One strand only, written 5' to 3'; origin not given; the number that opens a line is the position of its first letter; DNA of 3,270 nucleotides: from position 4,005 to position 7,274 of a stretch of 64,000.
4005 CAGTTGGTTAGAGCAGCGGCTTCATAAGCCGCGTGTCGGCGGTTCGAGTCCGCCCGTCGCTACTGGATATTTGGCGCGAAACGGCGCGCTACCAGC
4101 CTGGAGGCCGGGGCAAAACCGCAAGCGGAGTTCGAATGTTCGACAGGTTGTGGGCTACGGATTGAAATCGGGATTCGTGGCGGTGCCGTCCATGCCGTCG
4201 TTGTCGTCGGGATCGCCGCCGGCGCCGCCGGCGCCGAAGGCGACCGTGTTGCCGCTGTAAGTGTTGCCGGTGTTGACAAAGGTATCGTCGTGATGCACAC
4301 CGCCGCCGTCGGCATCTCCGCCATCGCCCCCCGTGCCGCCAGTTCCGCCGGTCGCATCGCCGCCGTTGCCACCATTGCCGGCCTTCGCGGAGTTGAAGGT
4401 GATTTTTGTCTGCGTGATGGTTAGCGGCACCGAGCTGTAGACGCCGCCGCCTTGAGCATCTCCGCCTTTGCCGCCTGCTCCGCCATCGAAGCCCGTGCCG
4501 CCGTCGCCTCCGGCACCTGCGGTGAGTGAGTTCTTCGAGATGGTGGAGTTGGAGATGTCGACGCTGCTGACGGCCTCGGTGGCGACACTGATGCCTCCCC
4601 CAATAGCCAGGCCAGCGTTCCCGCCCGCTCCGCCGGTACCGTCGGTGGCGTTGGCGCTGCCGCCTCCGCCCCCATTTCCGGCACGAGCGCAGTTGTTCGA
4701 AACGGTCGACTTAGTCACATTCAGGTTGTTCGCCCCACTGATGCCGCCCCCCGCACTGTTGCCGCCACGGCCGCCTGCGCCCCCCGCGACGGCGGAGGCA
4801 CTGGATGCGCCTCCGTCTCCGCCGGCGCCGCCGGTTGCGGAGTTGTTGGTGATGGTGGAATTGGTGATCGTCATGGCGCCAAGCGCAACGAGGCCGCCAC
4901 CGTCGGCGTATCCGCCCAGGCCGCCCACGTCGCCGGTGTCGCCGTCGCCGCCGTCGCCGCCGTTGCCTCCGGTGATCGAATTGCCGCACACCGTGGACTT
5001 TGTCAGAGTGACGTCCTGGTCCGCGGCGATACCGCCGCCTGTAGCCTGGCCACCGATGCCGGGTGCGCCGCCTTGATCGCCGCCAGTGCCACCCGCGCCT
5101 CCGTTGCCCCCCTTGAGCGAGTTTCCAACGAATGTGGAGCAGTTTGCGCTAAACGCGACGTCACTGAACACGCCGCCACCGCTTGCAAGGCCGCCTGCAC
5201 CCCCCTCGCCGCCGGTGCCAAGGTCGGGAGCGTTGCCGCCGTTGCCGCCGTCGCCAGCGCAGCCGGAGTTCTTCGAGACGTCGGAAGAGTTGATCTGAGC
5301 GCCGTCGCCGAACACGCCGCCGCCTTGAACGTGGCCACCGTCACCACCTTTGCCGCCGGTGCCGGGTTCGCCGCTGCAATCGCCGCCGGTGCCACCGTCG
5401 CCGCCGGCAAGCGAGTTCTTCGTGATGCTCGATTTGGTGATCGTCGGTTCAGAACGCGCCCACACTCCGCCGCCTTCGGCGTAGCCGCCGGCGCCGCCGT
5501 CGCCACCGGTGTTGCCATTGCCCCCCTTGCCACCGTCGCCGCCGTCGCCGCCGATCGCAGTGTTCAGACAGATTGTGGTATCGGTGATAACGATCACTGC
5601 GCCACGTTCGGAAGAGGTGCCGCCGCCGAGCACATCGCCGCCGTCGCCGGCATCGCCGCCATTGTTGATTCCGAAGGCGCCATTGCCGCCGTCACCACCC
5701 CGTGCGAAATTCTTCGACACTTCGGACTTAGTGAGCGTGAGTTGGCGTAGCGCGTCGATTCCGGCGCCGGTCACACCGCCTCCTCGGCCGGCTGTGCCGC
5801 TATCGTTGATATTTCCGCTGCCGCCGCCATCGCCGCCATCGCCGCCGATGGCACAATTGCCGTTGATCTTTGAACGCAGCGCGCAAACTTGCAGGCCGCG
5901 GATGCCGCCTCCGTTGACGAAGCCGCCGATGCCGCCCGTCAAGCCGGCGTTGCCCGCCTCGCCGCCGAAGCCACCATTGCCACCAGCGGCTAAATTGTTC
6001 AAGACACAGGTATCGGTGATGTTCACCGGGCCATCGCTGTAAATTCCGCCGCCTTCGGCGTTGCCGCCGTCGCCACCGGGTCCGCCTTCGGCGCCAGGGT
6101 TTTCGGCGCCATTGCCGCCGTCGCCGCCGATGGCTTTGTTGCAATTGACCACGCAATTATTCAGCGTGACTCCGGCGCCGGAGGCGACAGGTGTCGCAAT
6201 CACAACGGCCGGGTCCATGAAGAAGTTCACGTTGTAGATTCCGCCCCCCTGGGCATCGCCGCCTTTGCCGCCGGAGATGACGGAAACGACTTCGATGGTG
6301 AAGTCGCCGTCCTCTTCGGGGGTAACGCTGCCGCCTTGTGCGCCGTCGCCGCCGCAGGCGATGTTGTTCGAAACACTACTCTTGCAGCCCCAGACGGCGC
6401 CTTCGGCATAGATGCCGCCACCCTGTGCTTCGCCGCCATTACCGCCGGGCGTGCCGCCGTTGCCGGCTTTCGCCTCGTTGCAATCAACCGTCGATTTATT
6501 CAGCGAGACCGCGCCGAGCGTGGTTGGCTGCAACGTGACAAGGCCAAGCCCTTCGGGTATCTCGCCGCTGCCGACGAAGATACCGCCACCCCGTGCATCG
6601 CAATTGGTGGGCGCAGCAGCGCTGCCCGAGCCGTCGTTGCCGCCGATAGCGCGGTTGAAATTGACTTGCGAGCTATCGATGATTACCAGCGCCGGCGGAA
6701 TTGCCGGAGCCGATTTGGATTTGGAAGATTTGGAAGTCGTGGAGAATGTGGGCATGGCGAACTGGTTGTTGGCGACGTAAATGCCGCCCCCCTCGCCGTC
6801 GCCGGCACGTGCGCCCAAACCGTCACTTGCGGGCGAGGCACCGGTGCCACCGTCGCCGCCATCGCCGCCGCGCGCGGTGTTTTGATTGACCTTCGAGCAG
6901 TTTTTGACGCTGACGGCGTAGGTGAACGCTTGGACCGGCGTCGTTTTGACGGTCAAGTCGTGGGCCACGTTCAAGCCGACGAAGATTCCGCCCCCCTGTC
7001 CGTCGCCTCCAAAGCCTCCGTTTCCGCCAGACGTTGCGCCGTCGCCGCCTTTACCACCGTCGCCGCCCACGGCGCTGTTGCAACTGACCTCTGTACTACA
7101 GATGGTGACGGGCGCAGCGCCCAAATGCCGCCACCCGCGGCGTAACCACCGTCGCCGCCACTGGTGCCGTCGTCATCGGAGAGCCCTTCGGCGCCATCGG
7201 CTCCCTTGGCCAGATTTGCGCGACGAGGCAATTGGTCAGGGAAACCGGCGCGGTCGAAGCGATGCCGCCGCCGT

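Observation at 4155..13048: Tandem pair of giant glycine-rich repeat proteins with a planctomycete-type leader but no recognisable anchor or secretion domain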

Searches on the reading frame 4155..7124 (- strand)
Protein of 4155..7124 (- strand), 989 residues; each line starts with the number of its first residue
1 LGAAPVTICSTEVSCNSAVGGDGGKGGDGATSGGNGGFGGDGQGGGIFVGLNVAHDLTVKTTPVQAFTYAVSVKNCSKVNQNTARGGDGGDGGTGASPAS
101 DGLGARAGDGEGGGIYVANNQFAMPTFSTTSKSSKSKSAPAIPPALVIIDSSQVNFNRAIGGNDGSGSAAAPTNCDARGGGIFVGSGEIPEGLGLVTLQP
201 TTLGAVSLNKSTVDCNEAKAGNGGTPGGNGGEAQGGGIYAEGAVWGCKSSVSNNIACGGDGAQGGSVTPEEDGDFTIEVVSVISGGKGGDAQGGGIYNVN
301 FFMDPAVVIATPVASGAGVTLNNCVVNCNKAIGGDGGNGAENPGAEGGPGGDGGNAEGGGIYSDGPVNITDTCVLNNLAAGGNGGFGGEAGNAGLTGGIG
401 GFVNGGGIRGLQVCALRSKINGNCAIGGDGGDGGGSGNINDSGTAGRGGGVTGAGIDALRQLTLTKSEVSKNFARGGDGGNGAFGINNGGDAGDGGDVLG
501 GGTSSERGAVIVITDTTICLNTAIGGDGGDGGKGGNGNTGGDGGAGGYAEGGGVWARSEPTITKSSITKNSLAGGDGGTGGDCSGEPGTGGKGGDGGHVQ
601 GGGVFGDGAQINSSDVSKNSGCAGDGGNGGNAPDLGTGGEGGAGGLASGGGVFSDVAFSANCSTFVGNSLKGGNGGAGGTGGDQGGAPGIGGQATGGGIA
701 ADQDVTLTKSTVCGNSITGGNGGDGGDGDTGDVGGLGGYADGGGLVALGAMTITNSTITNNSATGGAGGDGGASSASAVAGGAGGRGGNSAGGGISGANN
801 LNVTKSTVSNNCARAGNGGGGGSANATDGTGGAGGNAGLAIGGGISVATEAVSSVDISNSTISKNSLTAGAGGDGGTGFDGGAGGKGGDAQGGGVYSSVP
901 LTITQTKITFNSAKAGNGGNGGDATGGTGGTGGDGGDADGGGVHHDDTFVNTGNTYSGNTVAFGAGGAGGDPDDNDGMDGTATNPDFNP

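Call 6: search_protein_families(library=pfam, proteins=[window:4155-7124:-], max_evalue=1)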
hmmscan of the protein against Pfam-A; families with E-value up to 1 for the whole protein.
window:4155-7124:- (989 aa): 0 families

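Call 7: search_protein_families(library=ncbifam, proteins=[window:4155-7124:-], max_evalue=1)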
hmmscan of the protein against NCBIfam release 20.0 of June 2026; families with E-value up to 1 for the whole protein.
window:4155-7124:- (989 aa): 0 families

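Call 46: search_protein_representatives(protein=window:4155-7124:-)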
Query: 989 residues. Proteins with E-value up to 0.001 (for the whole library): 676; up to 1e-10: 128; up to 1e-30: 4. The best 150 are listed.
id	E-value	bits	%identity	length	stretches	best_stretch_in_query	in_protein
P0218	3.7e-63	230.3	66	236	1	148-389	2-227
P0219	1.9e-49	184.9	78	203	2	3-140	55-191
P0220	3.5e-41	157.6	46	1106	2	445-899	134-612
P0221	1.8e-34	135.4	67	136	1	168-283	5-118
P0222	5.6e-28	113.9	45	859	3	505-878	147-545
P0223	2.2e-27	111.9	86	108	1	917-988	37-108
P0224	3.0e-27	111.4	42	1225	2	426-942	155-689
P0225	8.8e-27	109.9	48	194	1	169-367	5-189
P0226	1.8e-26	108.9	46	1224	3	466-941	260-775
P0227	2.7e-25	105.0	44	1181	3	682-921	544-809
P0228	5.3e-25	104.0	44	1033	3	282-683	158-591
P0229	9.7e-24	99.8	41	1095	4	524-814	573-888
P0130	1.2e-23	99.5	42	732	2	546-944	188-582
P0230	1.5e-23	99.2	40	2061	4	342-654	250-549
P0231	4.1e-23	97.8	44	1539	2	475-942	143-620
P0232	1.3e-20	89.4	43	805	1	429-916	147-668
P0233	1.4e-20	89.4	40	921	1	427-976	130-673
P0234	7.7e-20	86.9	46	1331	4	678-826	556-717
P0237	2.4e-19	85.3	42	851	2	705-922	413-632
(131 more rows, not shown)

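Call 66: search_protein_families(library=ncbifam, proteins=[P0220, P0224, P0226, P0227, P0228, P0232, P0233, P0234, P0237], max_evalue=0.001)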
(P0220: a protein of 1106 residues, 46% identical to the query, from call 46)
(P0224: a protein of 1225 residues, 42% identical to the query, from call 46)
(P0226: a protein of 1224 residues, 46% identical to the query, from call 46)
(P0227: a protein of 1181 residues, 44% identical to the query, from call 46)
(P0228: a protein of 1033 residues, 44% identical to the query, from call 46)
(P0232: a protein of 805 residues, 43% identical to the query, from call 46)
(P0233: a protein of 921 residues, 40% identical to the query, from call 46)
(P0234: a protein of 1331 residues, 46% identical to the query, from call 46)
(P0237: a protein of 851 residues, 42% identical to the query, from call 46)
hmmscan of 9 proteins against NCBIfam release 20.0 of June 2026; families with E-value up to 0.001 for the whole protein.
P0220 (1106 aa): 3 families
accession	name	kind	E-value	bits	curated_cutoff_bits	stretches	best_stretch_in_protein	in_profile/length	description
NF041518.1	choice_anch_Q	domain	1.9e-20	72.8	25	1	809-868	1-58/58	choice-of-anchor Q domain-containing protein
NF033943.0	RTX_toxin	subfamily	1.1e-12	47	1000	1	962-1074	687-789/930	RTX family hemolysin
NF035945.1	Zn_serralysin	subfamily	2.1e-05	23.9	500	1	957-1019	309-367/462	serralysin family metalloprotease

P0224 (1225 aa): 1 family
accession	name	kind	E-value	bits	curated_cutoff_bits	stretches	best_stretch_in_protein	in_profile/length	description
NF041518.1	choice_anch_Q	domain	8.5e-19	67.6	25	1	884-939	1-58/58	choice-of-anchor Q domain-containing protein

P0226 (1224 aa): 2 families
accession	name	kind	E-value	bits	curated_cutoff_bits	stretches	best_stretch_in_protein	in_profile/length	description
NF041518.1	choice_anch_Q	domain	2.8e-21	75.5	25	1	930-989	1-58/58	choice-of-anchor Q domain-containing protein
NF033943.0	RTX_toxin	subfamily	2.1e-08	32.8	1000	1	1078-1135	690-745/930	RTX family hemolysin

P0227 (1181 aa): 1 family
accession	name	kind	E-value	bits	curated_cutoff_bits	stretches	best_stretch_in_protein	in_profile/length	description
NF041518.1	choice_anch_Q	domain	2.7e-18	66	25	1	1045-1109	1-58/58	choice-of-anchor Q domain-containing protein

P0228 (1033 aa): 1 family
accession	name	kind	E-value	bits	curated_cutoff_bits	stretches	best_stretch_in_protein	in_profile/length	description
NF041518.1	choice_anch_Q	domain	2.3e-19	69.4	25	1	967-1026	2-57/58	choice-of-anchor Q domain-containing protein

P0232 (805 aa): 1 family
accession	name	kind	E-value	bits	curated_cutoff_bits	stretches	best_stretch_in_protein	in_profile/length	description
NF041518.1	choice_anch_Q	domain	5.7e-17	61.7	25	1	739-794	1-57/58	choice-of-anchor Q domain-containing protein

P0233 (921 aa): 3 families
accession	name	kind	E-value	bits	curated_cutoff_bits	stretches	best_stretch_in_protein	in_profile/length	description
NF041518.1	choice_anch_Q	domain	3.3e-16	59.3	25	1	705-763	1-57/58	choice-of-anchor Q domain-containing protein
TIGR04174.1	IPTL_CTERM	subfamily_domain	5.2e-06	26.6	20.5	1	895-918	1-24/27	IPTL-CTERM sorting domain-containing protein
NF033207.2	midcut_by_XrtH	subfamily_domain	0.00013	22.1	45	1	865-918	5-60/175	midcut-by-XrtH protein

P0234 (1331 aa): 1 family
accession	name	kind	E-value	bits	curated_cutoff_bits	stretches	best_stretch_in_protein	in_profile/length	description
NF041518.1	choice_anch_Q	domain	2.9e-20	72.3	25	1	972-1034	1-57/58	choice-of-anchor Q domain-containing protein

P0237 (851 aa): 1 family
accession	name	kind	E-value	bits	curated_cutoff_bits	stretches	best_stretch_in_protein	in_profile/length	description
NF041518.1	choice_anch_Q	domain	3.7e-25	87.9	25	1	659-718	1-58/58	choice-of-anchor Q domain-containing protein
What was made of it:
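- On Choice-of-anchor Q (NF041518): Nine of nine long relatives have it (call 66).
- Some relatives carry genuine RTX-type repeats downstream of the beta-helix (P0220 and P0226, call 66).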

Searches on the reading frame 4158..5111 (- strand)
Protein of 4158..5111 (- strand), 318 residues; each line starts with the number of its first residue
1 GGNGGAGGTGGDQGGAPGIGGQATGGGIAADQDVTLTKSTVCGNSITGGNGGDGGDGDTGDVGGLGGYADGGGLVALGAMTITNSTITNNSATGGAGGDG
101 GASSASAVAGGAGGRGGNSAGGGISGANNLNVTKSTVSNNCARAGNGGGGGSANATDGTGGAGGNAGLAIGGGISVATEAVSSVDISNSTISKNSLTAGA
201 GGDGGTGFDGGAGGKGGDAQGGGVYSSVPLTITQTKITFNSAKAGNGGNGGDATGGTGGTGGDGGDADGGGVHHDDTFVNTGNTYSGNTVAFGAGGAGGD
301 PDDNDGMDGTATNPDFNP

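Call 24: search_protein_families(library=pfam, proteins=[window:4158-5111:-], max_evalue=10)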
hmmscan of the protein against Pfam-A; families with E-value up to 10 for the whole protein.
seq(318 aa): 0 families
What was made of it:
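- Closest known: Planctomycete cell-surface signal motif. Different: The Pfam model gave no reported hit (call 24).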

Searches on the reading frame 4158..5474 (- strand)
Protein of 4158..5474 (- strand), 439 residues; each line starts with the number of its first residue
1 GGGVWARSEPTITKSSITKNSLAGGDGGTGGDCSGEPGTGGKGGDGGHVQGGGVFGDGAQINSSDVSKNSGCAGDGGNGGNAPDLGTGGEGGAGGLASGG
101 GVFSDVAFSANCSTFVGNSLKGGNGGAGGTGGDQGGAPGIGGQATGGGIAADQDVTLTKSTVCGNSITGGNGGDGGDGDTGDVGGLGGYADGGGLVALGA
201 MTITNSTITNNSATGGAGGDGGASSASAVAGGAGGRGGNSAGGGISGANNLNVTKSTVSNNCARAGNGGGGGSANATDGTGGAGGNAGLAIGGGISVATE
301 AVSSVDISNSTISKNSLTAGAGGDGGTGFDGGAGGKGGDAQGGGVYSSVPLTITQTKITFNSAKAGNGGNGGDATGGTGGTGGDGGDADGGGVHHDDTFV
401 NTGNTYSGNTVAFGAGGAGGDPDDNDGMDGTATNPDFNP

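Call 35: find_homologous_proteins(query=window:4158-5474:-, max_evalue=0.00001)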
Query window:4158-5474:- (439 aa): 97 proteins with E <= 0.00001 among 8000 candidates.
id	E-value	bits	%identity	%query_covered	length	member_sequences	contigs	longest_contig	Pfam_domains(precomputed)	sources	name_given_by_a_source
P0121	2.4e-28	117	40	27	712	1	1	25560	-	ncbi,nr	ncbi:MAG: hypothetical protein QOF78_1506, partial [Phycisphaerales bacterium]|nr:hypothetical prote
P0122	1.9e-20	91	-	-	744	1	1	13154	-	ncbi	-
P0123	4.3e-20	90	-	-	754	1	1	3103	-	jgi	jgi:hypothetical protein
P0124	1.5e-17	82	-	-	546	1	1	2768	-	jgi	jgi:hypothetical protein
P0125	5.1e-17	80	39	27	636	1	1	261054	-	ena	-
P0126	5.6e-17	80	-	-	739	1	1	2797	-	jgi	jgi:hypothetical protein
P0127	2.3e-15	75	-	-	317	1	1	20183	-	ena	-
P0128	2.6e-15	74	39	35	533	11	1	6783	-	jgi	jgi:hypothetical protein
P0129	9.3e-15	73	-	-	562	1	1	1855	-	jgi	jgi:hypothetical protein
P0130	4.3e-14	70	43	7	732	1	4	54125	-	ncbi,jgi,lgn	ncbi:MAG: hypothetical protein ABSF26_09000 [Thermoguttaceae bacterium]|jgi:hypothetical protein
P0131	5.4e-14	70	-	-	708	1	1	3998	PF13229.13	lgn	-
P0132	2.0e-13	68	31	53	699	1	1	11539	-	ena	-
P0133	4.1e-13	67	-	-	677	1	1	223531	-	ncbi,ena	-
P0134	1.2e-12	66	-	-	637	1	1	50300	-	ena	-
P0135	4.8e-12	64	33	36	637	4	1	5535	-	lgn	-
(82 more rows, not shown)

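Call 53: predict_structure(alignment_id=A2)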
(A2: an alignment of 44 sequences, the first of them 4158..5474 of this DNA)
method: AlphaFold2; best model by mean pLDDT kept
length: 439 residues; sequences in the alignment: 44
mean_pLDDT: 93.8   pTM: 0.90
mean pLDDT of the five models: 93.8, 93.4, 93.1, 92.8, 92.8
residues with pLDDT >= 90: 399; 70-90: 15; 50-70: 9; < 50: 16
segments of 3 or more residues with pLDDT < 50: 424-439
pLDDT, mean of each block of 10 residues (from residue 1): 87 97 97 92 98 94 98 98 96 97 97 98 98 98 97 98 98 98 98 96 99 99 97 98 95 98 98 96 98 93 91 98 98 98 96 98 98 95 95 94 95 75 47 40
secondary structure, 60 per line:
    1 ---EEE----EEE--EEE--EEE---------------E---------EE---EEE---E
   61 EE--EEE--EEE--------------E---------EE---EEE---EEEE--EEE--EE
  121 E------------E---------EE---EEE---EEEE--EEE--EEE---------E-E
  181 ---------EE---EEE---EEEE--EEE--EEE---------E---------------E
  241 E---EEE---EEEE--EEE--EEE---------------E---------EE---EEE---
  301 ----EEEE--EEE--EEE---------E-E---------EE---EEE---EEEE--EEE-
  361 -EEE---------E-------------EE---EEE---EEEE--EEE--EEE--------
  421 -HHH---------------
elements in order: E4-6 E11-13 E16-18 E21-23 E54-56 E60-62 E65-67 E70-72 E102-104 E108-111 E114-116 E119-121 E149-151 E155-158 E161-163 E166-168 E195-197 E201-204 E207-209 E212-214 E245-247 E251-254 E257-259 E262-264 E295-297 E305-308 E311-313 E316-318 E345-347 E351-354 E357-359 E362-364 E393-395 E399-402 E405-407 E410-412
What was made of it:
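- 4206..7215 (-): Repeat region of B: about 22 regular units of roughly 48 aa (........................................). The AF2 model of the last 439 aa (4158-5474) has pLDDT 93.8 (call 53).
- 4158..4205 (-): C-terminal tail of B (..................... region). It is predicted disordered and has no sorting signal. pLDDT below 50 for the last 16 residues (call 53).
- On Autotransporter (type V secretion): The last 16 aa are disordered (call 53).
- It shows a regular pattern of four short strands followed by about 25 ordered non-beta residues per unit (call 53). The tail is an uncleaved-looking, disordered, acidic C-terminus (call 53). DSSP assigns no regular structure to these segments (call 53). 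pLDDT is 93-99 throughout these segments, whereas the true tail drops below 50 (call 53).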

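Call 56: search_solved_structures(query=A2, max_evalue=1)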
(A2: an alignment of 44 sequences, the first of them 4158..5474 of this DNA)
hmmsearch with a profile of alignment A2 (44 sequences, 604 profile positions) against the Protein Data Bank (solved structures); distinct sequences matched with E-value up to 1: 2.
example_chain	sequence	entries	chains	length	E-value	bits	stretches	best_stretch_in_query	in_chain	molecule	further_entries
9cdu_A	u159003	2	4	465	3.8e-06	29.1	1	40-188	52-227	Rhombotarget A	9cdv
8ubg_A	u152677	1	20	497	0.75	11.6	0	186-212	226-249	DpHF19,Green fluorescent protein (Fragment)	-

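Call 58: fold_search(model_id=the predicted structure, library=pdb)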
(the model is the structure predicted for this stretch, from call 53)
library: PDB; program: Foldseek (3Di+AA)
matches with E <= 10: 339; with E <= 0.001: 0
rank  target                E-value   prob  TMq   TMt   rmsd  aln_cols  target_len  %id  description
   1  4nk8                  2.2e-03  0.33  0.17  0.18  19.1       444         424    7  Crystal Structure of the periplasmic alginate epimerase AlgG D317A mutant (released 2014-01-15)
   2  4ozy                  2.8e-03  0.51  0.19  0.20  19.0       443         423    8  Crystal Structure of the periplasmic alginate epimerase AlgG T265N mutant (released 2015-03-04)
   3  4nk6                  3.5e-03  0.63  0.22  0.23  19.4       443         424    8  Crystal Structure of the periplasmic alginate epimerase AlgG (released 2014-01-15)
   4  7jjv_A                3.8e-03  1.00  0.19  0.63   5.2       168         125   22  Crystal waters on the nine polyproline type II helical bundle springtail antifreeze protein from Granisotoma rainieri  (released 2021-01-27)
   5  2pyg_B                3.8e-03  0.12  0.13  0.14  21.9       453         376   11  Azotobacter vinelandii Mannuronan C-5 epimerase AlgE4 A-module (released 2008-05-27)
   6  4ozz                  5.2e-03  0.51  0.21  0.22  20.1       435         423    7  Crystal Structure of the periplasmic alginate epimerase AlgG T265N T268M double mutant (released 2015-03-04)
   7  2pyh_A                5.8e-03  0.13  0.16  0.17  21.4       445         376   12  Azotobacter vinelandii Mannuronan C-5 epimerase AlgE4 A-module complexed with mannuronan trisaccharide (released 2008-05-27)
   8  1dab                  5.8e-03  0.06  0.10  0.08  24.0       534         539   12  The Structure of Bordetella Pertussis Virulence Factor P.69 Pertactin (released 1999-12-15)
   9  2pyg_A                6.1e-03  0.18  0.15  0.17  20.5       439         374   10  Azotobacter vinelandii Mannuronan C-5 epimerase AlgE4 A-module (released 2008-05-27)
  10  2pyh_B                6.7e-03  0.20  0.16  0.18  19.9       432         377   10  Azotobacter vinelandii Mannuronan C-5 epimerase AlgE4 A-module complexed with mannuronan trisaccharide (released 2008-05-27)
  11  7kob                  9.1e-03  0.06  0.09  0.10  21.9       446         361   12  Crystal structure of antigen 43b from Escherichia coli CFT073 (released 2022-03-09)
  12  7jjv_B                1.2e-02  1.00  0.23  0.75   6.1       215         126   22  Crystal waters on the nine polyproline type II helical bundle springtail antifreeze protein from Granisotoma rainieri  (released 2021-01-27)
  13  7koh_C                1.3e-02  0.03  0.07  0.07  27.4       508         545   12  Crystal structure of antigen 43 from Escherichia coli EDL933 (released 2022-03-09)
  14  5olp_A                1.6e-02  0.07  0.12  0.13  22.6       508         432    7  Galacturonidase (released 2017-11-29)
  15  4q1q_A                1.9e-02  0.07  0.11  0.15  21.5       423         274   14  Crystal structure of TibC-catalyzed hyper-glycosylated TibA55-350 fragment (released 2014-09-17)
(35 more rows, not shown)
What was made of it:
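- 4206..7215 (-): Foldseek gives beta-helices plus the 7jjv PPII bundle (call 58).
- On Polyglycine-II (PPII) helix bundles (PGRS, springtail antifreeze, phage gp38): Foldseek hits 7jjv at probability 1.00, target-normalised TM 0.63-0.75 (call 58).
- Closest known: Mycobacterial PE_PGRS PGII sandwiches and springtail/snow-flea antifreeze PPII bundles. Same: Foldseek matches the repeat model to 7jjv at probability 1.00 (call 58).
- Foldseek hits the 7jjv nine-PPII-helix antifreeze protein at probability 1.00, target-normalised TM 0.63-0.75 and 22% identity, alongside AlgG, AlgE4, pertactin and Ag43 beta-helices (call 58). The 7jjv PPII-bundle match has probability 1.00 and target-normalised TM up to 0.75 (call 58).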

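Call 76: fold_search(model_id=the predicted structure, library=viral)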
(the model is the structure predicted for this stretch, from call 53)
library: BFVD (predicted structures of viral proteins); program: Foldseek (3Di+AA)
matches with E <= 10: 663; with E <= 0.001: 5
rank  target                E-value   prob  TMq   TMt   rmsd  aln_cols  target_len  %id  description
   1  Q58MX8                3.8e-04  0.18  0.13  0.11  21.7       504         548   12  Pectate lyase superfamily protein domain-containing protein [Prochlorococcus phage P-SSM2]
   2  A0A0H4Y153            5.1e-04  0.08  0.08  0.08  29.0       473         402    7  Uncharacterized protein [Salmon gill poxvirus]
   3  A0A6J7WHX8            7.3e-04  0.06  0.08  0.06  24.1       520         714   10  Pectate lyase superfamily protein [uncultured Caudovirales phage]
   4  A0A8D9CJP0            7.7e-04  0.08  0.08  0.07  24.7       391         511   10  Caspase 9 inhibitor [Ectromelia virus]
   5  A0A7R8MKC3            9.0e-04  0.12  0.12  0.08  23.8       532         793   11  Putative EPS-depolymerase [Klebsiella phage vB_KvM-Eowyn]
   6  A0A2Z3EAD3            1.4e-03  0.07  0.09  0.08  23.9       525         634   10  (no name in the UniProt tables at hand)
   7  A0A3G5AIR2            1.9e-03  0.10  0.10  0.05  21.9       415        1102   14  Collagen-like protein [Solumvirus sp.]
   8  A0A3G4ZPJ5            1.9e-03  0.07  0.11  0.08  27.5       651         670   10  Right handed beta helix domain-containing protein [Barrevirus sp.]
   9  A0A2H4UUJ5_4          1.9e-03  0.02  0.06  0.03  43.6       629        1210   10  FhaB-like adhesion protein [Bodo saltans virus]
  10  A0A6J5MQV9            2.0e-03  0.18  0.15  0.09  20.4       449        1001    9  Right handed beta helix region [uncultured Caudovirales phage]
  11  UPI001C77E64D         2.0e-03  0.08  0.10  0.09  23.8       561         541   11  (no name look-up for this kind of identifier)
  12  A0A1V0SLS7            2.6e-03  0.16  0.14  0.10  19.7       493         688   11  Right handed beta helix domain-containing protein [Klosneuvirus KNV1]
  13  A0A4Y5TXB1            2.7e-03  0.06  0.08  0.06  22.5       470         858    8  Uncharacterized protein [Aeromonas phage 2L372D]
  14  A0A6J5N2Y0            3.0e-03  0.07  0.09  0.07  23.8       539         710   11  Pectate lyase superfamily protein [uncultured Caudovirales phage]
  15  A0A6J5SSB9            3.4e-03  0.06  0.08  0.08  22.1       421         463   11  Pectate lyase superfamily protein [uncultured Caudovirales phage]
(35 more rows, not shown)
